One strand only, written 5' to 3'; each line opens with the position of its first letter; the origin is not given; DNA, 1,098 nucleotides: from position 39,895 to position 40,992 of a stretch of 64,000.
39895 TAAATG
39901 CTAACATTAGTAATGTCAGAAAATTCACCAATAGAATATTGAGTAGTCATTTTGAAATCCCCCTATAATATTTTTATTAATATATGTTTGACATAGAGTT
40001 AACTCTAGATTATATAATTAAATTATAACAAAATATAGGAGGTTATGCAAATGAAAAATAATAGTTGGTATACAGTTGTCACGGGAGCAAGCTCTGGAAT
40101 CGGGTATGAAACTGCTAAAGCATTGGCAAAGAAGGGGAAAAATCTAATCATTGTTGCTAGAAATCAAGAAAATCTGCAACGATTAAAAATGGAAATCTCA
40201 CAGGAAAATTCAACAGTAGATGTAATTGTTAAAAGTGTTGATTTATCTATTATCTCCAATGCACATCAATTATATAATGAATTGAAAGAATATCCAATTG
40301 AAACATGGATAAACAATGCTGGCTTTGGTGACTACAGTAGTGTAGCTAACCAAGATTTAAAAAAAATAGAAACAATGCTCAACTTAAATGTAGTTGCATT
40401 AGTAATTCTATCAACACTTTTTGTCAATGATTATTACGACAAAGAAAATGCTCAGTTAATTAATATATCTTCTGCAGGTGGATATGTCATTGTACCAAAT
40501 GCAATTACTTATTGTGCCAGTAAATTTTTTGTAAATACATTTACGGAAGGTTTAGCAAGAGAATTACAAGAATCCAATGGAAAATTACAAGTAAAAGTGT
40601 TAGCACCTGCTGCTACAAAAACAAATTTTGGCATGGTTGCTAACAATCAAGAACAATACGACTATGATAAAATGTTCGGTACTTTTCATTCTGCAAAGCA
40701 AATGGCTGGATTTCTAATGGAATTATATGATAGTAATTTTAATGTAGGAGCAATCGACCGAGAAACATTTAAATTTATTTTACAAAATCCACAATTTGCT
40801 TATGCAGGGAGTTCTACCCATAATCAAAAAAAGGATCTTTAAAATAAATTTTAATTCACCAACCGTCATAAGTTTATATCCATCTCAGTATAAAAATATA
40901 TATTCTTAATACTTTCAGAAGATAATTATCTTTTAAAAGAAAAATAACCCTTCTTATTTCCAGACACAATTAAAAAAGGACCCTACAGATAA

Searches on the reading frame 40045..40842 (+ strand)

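Call 42: search_protein_families(library=pfam, proteins=[window:40045-40842:+], max_evalue=0.00001)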
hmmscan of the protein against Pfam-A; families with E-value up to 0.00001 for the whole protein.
window:40045-40842:+ (265 aa): 3 families
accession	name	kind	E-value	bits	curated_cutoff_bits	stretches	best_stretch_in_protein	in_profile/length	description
PF00106.31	adh_short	-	1.8e-38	132.4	26.6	1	11-203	4-194/195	short chain dehydrogenase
PF13561.12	adh_short_C2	-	7.4e-21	75.2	27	1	14-203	1-188/236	Enoyl-(Acyl carrier protein) reductase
PF08659.16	KR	-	1.3e-13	51.7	22.6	1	11-172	4-165/180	KR domain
